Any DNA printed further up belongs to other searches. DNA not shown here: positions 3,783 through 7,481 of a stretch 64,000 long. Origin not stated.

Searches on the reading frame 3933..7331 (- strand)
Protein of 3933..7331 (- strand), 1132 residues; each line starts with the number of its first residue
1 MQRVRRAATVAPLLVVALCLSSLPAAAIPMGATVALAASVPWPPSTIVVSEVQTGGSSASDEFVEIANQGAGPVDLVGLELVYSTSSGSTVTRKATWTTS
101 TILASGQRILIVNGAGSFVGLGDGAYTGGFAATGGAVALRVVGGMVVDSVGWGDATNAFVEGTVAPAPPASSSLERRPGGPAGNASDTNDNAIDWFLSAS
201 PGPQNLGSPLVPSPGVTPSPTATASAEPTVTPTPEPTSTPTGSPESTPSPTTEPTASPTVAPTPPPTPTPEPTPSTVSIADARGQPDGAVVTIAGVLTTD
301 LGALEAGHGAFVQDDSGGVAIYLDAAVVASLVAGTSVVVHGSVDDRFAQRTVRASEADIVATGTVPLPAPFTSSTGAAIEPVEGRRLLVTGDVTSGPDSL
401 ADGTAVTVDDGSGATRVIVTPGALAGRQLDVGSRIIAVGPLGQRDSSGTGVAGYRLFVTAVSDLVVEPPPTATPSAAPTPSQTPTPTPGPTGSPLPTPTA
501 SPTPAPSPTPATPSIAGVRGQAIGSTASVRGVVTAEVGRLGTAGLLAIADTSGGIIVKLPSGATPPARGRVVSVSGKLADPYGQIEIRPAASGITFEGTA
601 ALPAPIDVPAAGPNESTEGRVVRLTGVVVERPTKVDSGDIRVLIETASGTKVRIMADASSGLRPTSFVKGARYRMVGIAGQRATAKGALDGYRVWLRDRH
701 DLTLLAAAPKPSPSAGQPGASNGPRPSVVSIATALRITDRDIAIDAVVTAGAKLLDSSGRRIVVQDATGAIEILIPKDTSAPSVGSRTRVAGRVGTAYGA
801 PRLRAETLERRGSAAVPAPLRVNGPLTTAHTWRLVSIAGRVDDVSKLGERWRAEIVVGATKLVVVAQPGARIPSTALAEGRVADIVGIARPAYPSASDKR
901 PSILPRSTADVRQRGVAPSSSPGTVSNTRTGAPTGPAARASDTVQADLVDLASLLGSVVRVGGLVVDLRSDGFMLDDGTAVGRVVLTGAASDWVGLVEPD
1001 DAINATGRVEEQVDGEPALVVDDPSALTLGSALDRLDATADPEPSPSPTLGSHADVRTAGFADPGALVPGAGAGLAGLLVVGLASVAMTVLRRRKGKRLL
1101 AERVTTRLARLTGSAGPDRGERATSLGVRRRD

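Call 47: search_protein_families(library=pfam, proteins=[window:3933-7331:-], max_evalue=0.001)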
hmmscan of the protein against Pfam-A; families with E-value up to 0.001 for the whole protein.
window:3933-7331:- (1132 aa): 3 families
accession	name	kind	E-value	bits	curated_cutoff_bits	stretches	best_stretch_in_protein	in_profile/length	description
PF00932.25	LTD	-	4.9e-12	46.6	34.3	1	44-153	5-108/109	Lamin Tail Domain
PF01336.31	tRNA_anti-codon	-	7.1e-10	39.1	27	0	959-1022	1-70/75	OB-fold nucleic acid binding domain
PF04076.19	BOF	-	7.6e-08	32.8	25.8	0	272-354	18-98/103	Bacterial OB fold (BOF) protein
